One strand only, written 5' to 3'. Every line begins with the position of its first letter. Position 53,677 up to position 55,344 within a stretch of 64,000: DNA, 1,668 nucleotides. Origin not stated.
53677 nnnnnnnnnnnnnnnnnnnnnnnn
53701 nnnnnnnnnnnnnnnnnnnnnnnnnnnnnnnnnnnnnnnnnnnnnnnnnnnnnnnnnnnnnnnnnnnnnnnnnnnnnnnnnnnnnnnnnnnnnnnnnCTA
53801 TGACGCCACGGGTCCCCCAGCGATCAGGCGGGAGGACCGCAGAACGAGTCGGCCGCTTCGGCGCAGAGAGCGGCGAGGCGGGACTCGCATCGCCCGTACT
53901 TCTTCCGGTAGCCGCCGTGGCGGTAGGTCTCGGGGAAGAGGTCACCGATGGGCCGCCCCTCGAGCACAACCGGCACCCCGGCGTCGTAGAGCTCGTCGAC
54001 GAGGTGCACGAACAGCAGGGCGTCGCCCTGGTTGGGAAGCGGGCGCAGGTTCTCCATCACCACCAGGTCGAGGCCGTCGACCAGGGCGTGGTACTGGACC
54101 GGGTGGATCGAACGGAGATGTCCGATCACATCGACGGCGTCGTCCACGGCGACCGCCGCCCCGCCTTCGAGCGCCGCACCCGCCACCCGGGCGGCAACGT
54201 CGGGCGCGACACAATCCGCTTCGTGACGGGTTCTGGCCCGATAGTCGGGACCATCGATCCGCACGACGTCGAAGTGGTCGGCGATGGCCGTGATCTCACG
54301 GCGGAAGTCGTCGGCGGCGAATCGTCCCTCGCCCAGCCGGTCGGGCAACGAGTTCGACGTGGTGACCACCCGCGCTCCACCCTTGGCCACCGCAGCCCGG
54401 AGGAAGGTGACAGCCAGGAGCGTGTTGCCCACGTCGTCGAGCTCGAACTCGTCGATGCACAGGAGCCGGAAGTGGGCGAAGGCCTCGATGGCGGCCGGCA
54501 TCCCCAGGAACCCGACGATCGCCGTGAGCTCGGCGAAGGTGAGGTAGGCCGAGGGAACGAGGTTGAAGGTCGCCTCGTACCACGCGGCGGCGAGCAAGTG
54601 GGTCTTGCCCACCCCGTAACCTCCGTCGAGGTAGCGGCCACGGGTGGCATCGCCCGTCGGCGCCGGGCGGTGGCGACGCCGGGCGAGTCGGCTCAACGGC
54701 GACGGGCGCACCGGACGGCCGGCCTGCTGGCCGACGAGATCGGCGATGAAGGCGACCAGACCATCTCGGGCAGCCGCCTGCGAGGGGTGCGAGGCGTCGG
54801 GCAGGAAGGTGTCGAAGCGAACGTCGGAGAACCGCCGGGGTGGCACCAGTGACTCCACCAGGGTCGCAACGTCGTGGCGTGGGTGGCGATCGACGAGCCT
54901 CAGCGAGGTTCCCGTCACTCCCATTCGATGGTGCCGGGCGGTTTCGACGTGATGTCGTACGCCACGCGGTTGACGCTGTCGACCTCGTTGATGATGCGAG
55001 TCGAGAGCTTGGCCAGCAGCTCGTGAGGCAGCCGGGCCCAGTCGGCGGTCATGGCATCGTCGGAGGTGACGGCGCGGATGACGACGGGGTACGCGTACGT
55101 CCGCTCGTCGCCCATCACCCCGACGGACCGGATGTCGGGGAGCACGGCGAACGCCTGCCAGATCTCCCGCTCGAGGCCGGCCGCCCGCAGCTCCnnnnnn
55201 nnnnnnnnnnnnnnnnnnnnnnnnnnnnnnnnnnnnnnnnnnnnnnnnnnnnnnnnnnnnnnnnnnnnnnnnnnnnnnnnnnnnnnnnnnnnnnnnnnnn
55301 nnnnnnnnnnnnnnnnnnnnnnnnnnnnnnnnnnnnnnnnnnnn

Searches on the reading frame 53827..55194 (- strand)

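Call 16: search_protein_families(library=pfam, proteins=[window:53827-55194:-], max_evalue=0.001)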
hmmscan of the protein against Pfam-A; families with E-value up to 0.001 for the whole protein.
window:53827-55194:- (456 aa): 1 family
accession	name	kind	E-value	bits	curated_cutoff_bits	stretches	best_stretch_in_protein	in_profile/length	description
PF03969.22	AFG1_ATPase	-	7.2e-49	167.1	27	2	137-327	20-212/361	AFG1-like ATPase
